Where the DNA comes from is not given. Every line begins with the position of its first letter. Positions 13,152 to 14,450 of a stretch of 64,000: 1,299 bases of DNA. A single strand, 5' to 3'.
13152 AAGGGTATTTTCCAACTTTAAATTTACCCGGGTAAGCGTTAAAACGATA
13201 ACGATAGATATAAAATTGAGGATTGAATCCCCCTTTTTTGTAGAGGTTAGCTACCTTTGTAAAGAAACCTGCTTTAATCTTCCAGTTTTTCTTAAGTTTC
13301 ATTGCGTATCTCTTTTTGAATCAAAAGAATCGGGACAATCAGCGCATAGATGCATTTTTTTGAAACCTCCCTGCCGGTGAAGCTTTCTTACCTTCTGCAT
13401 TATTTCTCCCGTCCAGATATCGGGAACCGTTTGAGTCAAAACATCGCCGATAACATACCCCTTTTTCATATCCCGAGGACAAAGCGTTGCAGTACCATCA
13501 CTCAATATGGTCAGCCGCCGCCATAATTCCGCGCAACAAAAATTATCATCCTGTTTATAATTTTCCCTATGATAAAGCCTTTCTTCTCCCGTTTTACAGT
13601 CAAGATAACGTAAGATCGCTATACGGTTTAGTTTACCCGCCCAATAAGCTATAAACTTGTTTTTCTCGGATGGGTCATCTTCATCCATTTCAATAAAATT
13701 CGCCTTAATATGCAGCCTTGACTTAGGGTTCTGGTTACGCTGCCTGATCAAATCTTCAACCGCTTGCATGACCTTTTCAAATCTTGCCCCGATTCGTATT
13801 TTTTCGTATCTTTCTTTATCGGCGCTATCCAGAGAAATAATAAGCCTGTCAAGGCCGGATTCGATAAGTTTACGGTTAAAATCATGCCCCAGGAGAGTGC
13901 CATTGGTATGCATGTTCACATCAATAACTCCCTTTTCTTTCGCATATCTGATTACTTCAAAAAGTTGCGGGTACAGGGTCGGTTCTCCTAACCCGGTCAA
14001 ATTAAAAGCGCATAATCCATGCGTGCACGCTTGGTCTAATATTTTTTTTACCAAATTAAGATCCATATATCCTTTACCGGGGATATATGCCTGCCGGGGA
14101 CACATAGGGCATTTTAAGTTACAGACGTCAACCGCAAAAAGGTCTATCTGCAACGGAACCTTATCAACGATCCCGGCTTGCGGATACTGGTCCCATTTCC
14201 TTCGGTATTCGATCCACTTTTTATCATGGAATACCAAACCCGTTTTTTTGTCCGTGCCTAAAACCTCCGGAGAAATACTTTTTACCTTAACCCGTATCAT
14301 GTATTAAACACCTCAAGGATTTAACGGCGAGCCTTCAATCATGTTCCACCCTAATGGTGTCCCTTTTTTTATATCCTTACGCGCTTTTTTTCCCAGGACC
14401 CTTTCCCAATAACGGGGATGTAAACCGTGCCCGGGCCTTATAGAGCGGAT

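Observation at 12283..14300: Tandem ATGA-coupled radical-SAM/SPASM paralogs immediately downstream of pseI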

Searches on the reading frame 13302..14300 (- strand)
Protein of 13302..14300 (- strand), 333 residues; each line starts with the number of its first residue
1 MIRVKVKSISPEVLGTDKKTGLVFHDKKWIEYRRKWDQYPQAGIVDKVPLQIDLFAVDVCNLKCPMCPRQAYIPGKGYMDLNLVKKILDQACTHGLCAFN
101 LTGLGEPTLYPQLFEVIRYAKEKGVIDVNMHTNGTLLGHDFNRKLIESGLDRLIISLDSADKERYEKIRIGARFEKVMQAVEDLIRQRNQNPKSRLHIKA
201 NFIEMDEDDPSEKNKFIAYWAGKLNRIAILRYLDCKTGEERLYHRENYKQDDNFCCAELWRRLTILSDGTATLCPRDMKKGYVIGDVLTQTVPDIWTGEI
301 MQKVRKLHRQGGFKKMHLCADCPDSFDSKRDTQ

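Call 5: search_protein_families(library=pfam, proteins=[window:13302-14300:-], max_evalue=0.01)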
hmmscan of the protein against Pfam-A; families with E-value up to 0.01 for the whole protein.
window:13302-14300:- (333 aa): 2 families
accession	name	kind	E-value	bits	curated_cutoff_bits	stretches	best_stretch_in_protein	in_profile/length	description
PF04055.27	Radical_SAM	-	4.1e-20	73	29.5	1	58-186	5-138/166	Radical SAM superfamily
PF13186.11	SPASM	-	4.1e-13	49.8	21.5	1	256-323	1-67/67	Iron-sulfur cluster-binding domain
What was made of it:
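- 13299..14300 (-): Gene A: radical SAM enzyme with a C-terminal Twitch domain (333 aa), the upstream member of the pair. Pfam Radical_SAM and SPASM hits in call 5.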

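Call 7: search_protein_families(library=ncbifam, proteins=[window:13302-14300:-], max_evalue=0.001)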
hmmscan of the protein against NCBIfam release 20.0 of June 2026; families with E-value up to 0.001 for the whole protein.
window:13302-14300:- (333 aa): 45 families (the best 25 are shown)
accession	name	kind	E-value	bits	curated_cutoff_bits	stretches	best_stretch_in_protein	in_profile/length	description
TIGR04317.1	W_rSAM_matur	equivalog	6.4e-32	111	380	1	58-205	12-157/349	tungsten cofactor oxidoreductase radical SAM maturase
TIGR04311.1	rSAM_Geo_metal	subfamily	6.5e-25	88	400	1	56-217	9-171/423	radical SAM/SPASM family putative metalloenzyme maturase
TIGR02666.1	moaA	equivalog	1.2e-22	80.3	284.05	1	57-245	17-204/336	GTP 3',8-cyclase MoaA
TIGR02668.1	moaA_archaeal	equivalog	3.8e-22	78.6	325.25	1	58-239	18-193/303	GTP 3',8-cyclase MoaA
NF001199.0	PRK00164.2-1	equivalog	1.1e-21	77.3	231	1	58-244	20-196/308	GTP 3',8-cyclase MoaA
TIGR04321.1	spiroSPASM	subfamily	3.1e-21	75.6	250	1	46-323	227-503/510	spiro-SPASM protein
NF033640.1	N_Twi_rSAM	subfamily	1.1e-18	67.5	170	2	94-194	171-274/398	twitch domain-containing radical SAM protein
TIGR04055.1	rSAM_NirJ2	equivalog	5e-16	59.1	500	1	57-183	7-132/326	putative heme d1 biosynthesis radical SAM protein NirJ2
TIGR04545.1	rSAM_ahbD_hemeb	equivalog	1.3e-15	57.7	500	1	59-184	9-134/339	heme b synthase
NF038283.1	viperin_w_prok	equivalog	7.1e-15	54.9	180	1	50-241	2-197/281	viperin family antiviral radical SAM protein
TIGR04251.1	SCM_rSAM_ScmF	equivalog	7.5e-15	55.2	400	1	51-186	5-143/353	SynChlorMet cassette radical SAM/SPASM protein ScmF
NF045646.2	rSAM_Se_TrsS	equivalog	1.3e-14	53.6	490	1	58-185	94-223/441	radical SAM (seleno)protein TrsS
NF045574.1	sacti_mat_StsB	exception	2.5e-13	49.7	625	1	49-192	94-235/466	StsB family radical SAM/SPASM domain sactipeptide maturase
TIGR04546.1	rSAM_ahbC_deAc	equivalog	1.6e-12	47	650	1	46-183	36-171/390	12,18-didecarboxysiroheme deacetylase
NF050035.1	rSAM_WgK_link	exception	3.2e-12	46.1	650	1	47-196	6-153/367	radical SAM/SPASM peptide maturase WgkB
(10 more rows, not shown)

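Call 10: find_homologous_proteins(query=window:13302-14300:-, max_evalue=1e-10)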
Query window:13302-14300:- (333 aa): 191 proteins with E <= 1e-10 among 999 candidates; the best 120 are listed.
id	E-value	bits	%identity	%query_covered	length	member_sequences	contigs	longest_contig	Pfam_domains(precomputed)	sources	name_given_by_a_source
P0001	3.9e-230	781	100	100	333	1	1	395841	PF13186.12,PF04055.28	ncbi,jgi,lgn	ncbi:MAG: radical SAM/SPASM domain-containing protein [Candidatus Omnitrophota bacterium]|jgi:radica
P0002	5.1e-186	636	80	100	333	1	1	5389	PF13186.12,PF04055.28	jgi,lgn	-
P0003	7.6e-185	632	80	100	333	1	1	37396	PF13186.12,PF04055.28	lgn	-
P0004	7.7e-184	629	79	99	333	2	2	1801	PF13186.12,PF04055.28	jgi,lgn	-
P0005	2.5e-180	617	78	100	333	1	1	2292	PF13186.12,PF04055.28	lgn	-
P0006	1.3e-177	608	77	100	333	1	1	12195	PF13186.12,PF04055.28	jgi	jgi:radical SAM protein with 4Fe4S-binding SPASM domain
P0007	6.4e-177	606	77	100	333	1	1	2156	PF13186.12,PF04055.28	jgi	-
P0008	3.5e-175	600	76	99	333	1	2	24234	PF13186.12,PF04055.28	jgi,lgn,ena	-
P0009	3.7e-175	600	76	100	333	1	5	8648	PF13186.12,PF04055.28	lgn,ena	-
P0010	1.2e-174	598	76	99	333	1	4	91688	PF13186.12,PF04055.28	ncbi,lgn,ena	-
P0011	2.7e-174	597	76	99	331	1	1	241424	PF13186.12,PF04055.28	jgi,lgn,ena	-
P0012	6.1e-174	596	76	99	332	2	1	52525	PF13186.12,PF04055.28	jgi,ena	-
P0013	1.5e-173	595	76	100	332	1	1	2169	PF13186.12,PF04055.28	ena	-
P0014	4.7e-173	593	74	99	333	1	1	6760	PF13186.12,PF04055.28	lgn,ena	-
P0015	7.8e-173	593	75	100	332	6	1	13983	PF13186.12,PF04055.28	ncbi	-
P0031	5.2e-166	570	71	100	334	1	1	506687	PF13186.12,PF04055.28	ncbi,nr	ncbi:MAG: radical SAM protein [PVC group bacterium]|nr:radical SAM protein [PVC group bacterium]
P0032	1.2e-165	569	72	99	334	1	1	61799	PF13186.12,PF04055.28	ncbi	ncbi:radical SAM/SPASM domain-containing protein [Thermodesulfobacteriota bacterium]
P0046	4.8e-161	554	72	99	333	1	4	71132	PF13186.12,PF04055.28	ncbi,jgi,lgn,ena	ncbi:MAG: radical SAM/SPASM domain-containing protein [Syntrophus sp. (in: bacteria)]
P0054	2.4e-157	542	68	99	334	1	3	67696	PF13186.12,PF04055.28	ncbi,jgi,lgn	-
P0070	7.4e-88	313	46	95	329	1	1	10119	PF13186.12,PF04055.28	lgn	-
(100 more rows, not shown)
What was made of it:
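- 13299..14300 (-): Orthologs at 60-80% identity in several phyla in call 10.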

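Call 12: find_encoding_contigs(protein=P0032, flank=10000, max_places=2)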
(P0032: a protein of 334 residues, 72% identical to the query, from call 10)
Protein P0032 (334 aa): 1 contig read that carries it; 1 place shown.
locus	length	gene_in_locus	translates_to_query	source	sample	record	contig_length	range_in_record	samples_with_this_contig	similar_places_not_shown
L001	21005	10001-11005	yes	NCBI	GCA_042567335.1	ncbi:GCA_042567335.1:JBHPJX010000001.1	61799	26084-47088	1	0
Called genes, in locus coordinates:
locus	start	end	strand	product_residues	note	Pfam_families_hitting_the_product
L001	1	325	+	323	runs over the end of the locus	PF03706:LPG_synthase_TM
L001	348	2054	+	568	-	-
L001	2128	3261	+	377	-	PF00155:Aminotran_1_2 (weak), PF01041:DegT_DnrJ_EryC1, PF01053:Cys_Met_Meta_PP (weak)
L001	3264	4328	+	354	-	PF04101:Glyco_tran_28_C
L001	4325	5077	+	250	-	PF08889:WbqC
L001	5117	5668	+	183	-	PF13302:Acetyltransf_3, PF13420:Acetyltransf_4, PF13523:Acetyltransf_8 (faint), PF00583:Acetyltransf_1 (weak)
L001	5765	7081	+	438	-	PF00202:Aminotran_3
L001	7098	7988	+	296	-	PF00248:Aldo_ket_red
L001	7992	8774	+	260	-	PF02348:CTP_transf_3, PF12804:NTP_transf_3 (weak)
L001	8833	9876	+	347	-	PF03102:NeuB, PF08666:SAF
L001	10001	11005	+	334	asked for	PF04055:Radical_SAM, PF13186:SPASM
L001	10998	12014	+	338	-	PF04055:Radical_SAM, PF13186:SPASM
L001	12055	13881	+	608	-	-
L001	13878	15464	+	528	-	PF01943:Polysacc_synt (weak)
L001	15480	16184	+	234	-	PF25084:LbH_EIF2B (faint), PF25087:GMPPB_C (faint), PF00132:Hexapep, PF14602:Hexapep_2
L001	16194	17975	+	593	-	PF02543:Carbam_trans_N, PF16861:Carbam_trans_C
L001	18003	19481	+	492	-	PF02310:B12-binding, PF04055:Radical_SAM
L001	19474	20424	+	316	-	PF13641:Glyco_tranf_2_3, PF00535:Glycos_transf_2, PF10111:Glyco_tranf_2_2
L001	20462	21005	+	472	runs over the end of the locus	PF02310:B12-binding, PF04055:Radical_SAM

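Call 13: find_encoding_contigs(protein=P0046, flank=10000, max_places=2)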
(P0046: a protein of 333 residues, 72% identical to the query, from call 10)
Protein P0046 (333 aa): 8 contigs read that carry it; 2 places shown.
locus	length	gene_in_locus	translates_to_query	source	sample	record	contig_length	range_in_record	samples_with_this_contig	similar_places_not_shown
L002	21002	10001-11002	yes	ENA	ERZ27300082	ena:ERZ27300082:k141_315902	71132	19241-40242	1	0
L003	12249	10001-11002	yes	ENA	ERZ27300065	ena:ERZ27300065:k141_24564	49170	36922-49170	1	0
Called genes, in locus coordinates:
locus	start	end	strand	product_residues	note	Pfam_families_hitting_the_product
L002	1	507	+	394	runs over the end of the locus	PF02350:Epimerase_2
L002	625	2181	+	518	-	PF02310:B12-binding (weak), PF04055:Radical_SAM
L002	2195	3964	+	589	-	PF00664:ABC_membrane, PF00005:ABC_tran, PF02463:SMC_N (faint), PF13555:AAA_29 (weak)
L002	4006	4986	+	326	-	PF01073:3Beta_HSD, PF01370:Epimerase, PF02719:Polysacc_synt_2, PF04321:RmlD_sub_bind (weak), PF16363:GDP_Man_Dehyd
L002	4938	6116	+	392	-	PF01041:DegT_DnrJ_EryC1, PF00155:Aminotran_1_2, PF01053:Cys_Met_Meta_PP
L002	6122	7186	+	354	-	PF04101:Glyco_tran_28_C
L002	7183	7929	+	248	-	PF08889:WbqC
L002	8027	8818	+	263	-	PF02348:CTP_transf_3, PF12804:NTP_transf_3 (weak)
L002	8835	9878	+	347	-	PF03102:NeuB, PF08666:SAF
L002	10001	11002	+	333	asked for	PF04055:Radical_SAM, PF13186:SPASM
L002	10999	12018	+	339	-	PF04055:Radical_SAM, PF13353:Fer4_12 (weak), PF13186:SPASM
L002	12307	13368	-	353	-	PF05598:DUF772, PF01609:DDE_Tnp_1, PF13359:DDE_Tnp_4 (weak)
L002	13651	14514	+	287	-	-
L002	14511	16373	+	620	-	PF13727:CoA_binding_3, PF01073:3Beta_HSD, PF01370:Epimerase, PF02719:Polysacc_synt_2, PF04321:RmlD_sub_bind, PF16363:GDP_Man_Dehyd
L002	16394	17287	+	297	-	-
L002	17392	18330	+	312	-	PF00106:adh_short (weak), PF01073:3Beta_HSD, PF01370:Epimerase, PF02719:Polysacc_synt_2, PF04321:RmlD_sub_bind, PF07993:NAD_binding_4 (faint), PF16363:GDP_Man_Dehyd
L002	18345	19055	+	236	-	PF00483:NTP_transferase, PF12804:NTP_transf_3 (weak)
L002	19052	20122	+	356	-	PF00288:GHMP_kinases_N, PF08544:GHMP_kinases_C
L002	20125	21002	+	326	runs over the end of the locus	PF00676:E1_dh, PF02775:TPP_enzyme_C (weak), PF13292:DXP_synthase_N (weak), PF00456:Transketolase_N (weak)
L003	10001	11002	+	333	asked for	PF04055:Radical_SAM, PF13186:SPASM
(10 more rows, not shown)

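Call 17: search_solved_structures(query=A1, max_evalue=0.01, show_alignments=3)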
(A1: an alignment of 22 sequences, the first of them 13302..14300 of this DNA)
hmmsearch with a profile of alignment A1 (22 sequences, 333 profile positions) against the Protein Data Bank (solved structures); distinct sequences matched with E-value up to 0.01: 27.
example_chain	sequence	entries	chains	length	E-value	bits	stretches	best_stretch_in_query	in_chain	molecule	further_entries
4m7t_A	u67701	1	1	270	3.7e-21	78.7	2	252-328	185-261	BtrN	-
4m7s_A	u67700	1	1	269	7.5e-21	77.7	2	251-328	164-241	BtrN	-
2fb2_A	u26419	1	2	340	4.2e-13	52.2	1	52-239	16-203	Molybdenum cofactor biosynthesis protein A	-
1tv7_A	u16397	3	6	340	4.9e-13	52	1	52-239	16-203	Molybdenum cofactor biosynthesis protein A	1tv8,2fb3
7tol_A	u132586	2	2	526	1.6e-12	50.3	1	54-165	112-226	glycerol dibiphytanyl glycerol tetraether - macrocyclic archaeol synthase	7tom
8wm2_A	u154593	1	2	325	4e-12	49.1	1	50-159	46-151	Fe-S radical SAM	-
9dfn_A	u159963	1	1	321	5.8e-09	38.6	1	45-220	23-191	Radical SAM core domain-containing protein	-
7vob_C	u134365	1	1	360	6.4e-09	38.5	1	56-164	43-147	Cytosylglucuronate decarboxylase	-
7voc_C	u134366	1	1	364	6.6e-09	38.5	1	56-164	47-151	Cytosylglucuronate decarboxylase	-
9dgw_A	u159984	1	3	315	1.8e-08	37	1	45-171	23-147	Radical SAM core domain-containing protein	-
9dfw_A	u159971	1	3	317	1.8e-08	37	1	45-171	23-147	Radical SAM core domain-containing protein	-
7n7h_A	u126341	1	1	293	2.3e-08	36.7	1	48-215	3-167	VIPERIN-LIKE ENZYME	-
6b4c_A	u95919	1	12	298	2.6e-08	36.5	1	46-171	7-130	Viperin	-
7n7i_A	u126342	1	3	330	2.9e-08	36.4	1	46-171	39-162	Viperin-like enzyme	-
6c8v_A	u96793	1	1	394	1e-07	34.6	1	54-168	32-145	Coenzyme PQQ synthesis protein E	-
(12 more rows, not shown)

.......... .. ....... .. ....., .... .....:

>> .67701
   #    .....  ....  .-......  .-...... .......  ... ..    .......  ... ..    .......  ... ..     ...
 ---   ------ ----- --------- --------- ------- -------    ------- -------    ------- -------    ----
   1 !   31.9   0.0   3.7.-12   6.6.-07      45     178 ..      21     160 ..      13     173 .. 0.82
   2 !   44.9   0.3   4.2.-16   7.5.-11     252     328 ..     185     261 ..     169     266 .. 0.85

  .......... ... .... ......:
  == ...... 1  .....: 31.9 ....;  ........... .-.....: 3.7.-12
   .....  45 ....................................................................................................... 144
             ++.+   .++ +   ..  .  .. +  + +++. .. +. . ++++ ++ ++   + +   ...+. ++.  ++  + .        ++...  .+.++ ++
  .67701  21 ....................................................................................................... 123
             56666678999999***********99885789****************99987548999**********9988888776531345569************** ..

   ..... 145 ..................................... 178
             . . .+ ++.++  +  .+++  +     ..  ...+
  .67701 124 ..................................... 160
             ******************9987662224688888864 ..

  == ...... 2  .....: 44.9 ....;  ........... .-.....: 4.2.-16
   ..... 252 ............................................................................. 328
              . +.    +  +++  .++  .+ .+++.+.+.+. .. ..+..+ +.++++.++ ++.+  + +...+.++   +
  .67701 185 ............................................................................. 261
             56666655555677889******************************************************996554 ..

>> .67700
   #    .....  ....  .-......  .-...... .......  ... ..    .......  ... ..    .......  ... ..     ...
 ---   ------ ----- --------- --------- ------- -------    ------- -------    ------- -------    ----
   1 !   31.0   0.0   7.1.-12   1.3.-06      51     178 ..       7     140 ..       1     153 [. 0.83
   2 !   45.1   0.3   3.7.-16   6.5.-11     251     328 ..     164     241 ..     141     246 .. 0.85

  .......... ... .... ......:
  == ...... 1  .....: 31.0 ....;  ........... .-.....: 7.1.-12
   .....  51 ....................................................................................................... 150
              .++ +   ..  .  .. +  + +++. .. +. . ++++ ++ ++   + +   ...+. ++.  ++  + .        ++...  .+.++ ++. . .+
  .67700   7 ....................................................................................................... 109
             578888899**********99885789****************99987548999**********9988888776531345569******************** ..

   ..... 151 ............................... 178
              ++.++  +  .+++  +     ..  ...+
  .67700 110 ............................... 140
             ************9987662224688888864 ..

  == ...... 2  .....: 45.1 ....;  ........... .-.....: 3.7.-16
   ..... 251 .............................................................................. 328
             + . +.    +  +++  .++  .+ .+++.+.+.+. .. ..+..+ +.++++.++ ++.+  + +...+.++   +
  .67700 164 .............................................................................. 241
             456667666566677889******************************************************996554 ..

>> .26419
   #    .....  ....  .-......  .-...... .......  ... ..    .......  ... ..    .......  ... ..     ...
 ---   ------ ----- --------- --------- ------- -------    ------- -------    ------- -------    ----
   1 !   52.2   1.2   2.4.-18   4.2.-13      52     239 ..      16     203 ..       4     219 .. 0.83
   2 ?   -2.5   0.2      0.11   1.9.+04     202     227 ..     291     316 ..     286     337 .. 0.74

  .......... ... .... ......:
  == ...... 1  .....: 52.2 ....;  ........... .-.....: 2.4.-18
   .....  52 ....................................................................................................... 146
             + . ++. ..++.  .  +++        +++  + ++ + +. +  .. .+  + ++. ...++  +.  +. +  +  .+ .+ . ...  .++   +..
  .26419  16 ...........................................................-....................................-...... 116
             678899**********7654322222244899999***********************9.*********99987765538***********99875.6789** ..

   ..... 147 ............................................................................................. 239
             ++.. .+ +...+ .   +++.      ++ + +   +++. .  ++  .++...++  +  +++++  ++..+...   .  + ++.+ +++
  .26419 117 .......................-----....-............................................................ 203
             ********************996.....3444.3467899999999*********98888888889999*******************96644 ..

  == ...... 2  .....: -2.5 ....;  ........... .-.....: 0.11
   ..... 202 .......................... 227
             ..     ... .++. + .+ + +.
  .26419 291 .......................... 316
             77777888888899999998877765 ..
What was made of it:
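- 13326..13541 (-): A: Twitch domain (residues 254-325) with invariant C256, C274, C319 and C322. Gap-free alignment to BtrN C169, C187, C232 and C235 in call 17.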
